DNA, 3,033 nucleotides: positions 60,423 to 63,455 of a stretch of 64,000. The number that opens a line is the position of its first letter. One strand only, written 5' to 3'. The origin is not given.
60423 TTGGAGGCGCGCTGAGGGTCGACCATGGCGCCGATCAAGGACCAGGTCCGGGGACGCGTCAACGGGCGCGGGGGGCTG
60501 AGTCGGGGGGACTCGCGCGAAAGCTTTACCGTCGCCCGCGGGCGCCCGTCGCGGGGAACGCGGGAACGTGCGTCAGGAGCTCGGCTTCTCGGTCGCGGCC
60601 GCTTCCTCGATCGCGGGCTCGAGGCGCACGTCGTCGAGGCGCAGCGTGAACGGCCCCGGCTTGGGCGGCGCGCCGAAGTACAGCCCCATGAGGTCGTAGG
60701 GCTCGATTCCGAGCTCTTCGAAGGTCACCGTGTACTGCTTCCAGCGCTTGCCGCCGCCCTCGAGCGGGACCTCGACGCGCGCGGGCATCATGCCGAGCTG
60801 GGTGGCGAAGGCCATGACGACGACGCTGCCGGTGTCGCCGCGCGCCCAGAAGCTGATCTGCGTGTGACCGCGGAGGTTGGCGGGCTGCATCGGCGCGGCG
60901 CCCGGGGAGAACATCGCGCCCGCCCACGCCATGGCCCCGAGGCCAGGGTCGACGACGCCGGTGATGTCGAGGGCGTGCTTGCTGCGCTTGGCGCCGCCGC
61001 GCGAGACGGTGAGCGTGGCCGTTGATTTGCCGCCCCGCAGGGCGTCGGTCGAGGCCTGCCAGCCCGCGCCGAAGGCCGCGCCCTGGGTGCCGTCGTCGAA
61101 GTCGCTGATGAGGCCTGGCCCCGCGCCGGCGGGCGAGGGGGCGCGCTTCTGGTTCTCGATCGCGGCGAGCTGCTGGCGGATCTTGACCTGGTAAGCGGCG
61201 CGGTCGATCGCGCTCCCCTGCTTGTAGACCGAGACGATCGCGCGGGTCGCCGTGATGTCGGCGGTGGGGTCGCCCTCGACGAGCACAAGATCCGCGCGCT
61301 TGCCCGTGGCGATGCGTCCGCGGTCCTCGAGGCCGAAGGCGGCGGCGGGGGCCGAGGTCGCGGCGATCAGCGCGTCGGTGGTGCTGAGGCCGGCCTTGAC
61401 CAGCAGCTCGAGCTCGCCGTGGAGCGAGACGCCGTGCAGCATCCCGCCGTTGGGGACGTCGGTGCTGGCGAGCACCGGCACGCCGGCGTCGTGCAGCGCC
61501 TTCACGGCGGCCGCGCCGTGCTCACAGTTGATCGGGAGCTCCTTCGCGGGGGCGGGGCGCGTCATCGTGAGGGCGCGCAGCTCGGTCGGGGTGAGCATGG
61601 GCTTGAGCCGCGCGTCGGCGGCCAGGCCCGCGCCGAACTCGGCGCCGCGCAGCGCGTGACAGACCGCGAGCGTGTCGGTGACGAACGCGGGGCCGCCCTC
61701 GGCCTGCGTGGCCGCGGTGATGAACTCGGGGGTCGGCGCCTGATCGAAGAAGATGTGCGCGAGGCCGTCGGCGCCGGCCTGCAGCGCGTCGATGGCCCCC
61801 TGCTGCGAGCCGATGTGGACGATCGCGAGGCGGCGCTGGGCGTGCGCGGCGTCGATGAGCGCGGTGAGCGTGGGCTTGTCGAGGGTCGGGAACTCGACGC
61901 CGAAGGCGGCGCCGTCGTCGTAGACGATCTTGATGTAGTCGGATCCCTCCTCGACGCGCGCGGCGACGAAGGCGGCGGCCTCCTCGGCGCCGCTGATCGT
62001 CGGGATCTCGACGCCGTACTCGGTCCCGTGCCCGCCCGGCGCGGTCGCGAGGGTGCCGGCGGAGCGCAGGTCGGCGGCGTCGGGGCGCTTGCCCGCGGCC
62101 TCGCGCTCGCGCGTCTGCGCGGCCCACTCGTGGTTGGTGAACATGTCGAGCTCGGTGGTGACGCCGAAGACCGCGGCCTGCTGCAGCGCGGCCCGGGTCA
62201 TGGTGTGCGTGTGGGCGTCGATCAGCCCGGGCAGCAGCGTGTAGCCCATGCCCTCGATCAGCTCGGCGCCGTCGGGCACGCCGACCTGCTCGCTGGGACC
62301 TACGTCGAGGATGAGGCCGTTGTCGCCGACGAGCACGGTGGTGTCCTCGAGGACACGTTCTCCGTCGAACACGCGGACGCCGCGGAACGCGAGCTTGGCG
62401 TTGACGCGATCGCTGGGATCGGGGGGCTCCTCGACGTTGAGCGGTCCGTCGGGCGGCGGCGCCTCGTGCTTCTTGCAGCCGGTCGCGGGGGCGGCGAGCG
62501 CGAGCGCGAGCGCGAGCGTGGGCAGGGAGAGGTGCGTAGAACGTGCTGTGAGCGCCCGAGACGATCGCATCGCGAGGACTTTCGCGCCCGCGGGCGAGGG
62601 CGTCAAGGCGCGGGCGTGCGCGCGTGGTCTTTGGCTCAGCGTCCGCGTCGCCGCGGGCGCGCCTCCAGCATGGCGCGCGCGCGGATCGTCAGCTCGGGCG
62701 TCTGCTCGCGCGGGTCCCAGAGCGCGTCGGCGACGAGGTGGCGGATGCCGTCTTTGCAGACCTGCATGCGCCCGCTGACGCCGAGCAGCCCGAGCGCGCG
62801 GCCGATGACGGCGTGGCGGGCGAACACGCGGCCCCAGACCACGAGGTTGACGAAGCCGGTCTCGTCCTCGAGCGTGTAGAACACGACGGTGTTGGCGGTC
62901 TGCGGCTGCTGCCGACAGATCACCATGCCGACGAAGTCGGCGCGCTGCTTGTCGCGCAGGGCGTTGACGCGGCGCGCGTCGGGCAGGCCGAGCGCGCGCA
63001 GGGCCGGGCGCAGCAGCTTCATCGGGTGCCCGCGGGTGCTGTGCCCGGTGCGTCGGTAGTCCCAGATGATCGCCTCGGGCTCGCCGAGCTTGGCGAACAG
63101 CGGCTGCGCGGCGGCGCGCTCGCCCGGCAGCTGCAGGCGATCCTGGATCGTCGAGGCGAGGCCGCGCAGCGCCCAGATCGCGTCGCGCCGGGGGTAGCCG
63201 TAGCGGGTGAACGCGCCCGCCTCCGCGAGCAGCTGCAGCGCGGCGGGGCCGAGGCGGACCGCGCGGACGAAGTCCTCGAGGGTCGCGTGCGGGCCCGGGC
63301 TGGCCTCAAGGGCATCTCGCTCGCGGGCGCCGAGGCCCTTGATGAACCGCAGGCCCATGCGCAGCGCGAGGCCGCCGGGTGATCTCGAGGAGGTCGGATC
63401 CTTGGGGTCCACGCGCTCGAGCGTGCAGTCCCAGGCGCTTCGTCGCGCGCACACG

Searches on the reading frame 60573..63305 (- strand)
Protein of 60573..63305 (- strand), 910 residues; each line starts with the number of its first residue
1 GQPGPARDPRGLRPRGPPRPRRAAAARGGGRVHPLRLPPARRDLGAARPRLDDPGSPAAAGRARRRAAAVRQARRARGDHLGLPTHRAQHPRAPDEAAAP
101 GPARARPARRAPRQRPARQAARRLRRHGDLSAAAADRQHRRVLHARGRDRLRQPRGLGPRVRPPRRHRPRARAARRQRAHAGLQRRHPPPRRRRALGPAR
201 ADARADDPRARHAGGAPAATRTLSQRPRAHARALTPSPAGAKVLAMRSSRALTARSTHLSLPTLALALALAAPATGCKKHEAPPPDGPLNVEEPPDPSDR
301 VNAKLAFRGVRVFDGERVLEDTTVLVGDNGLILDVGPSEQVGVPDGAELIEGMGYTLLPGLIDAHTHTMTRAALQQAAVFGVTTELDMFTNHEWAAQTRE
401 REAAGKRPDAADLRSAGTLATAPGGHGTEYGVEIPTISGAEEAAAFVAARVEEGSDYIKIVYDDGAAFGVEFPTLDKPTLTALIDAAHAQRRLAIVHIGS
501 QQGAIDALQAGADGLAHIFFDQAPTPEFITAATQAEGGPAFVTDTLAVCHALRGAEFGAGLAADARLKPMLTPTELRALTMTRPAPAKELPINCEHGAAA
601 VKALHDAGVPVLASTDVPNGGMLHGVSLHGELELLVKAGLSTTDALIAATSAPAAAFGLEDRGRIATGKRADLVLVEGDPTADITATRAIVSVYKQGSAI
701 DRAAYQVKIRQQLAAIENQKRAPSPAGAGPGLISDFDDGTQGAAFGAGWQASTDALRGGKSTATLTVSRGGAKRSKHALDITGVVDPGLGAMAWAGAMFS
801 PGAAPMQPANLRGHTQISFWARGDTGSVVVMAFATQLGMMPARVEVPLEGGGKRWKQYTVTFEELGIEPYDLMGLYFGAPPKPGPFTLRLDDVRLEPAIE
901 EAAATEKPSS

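Call 46: search_protein_families(library=pfam, proteins=[window:60573-63305:-], max_evalue=0.0001)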
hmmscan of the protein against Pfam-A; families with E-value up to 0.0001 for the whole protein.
window:60573-63305:- (910 aa): 1 family
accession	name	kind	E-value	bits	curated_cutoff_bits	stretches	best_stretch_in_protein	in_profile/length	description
PF01979.26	Amidohydro_1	-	3e-19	69.9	25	1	356-697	1-342/345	Amidohydrolase family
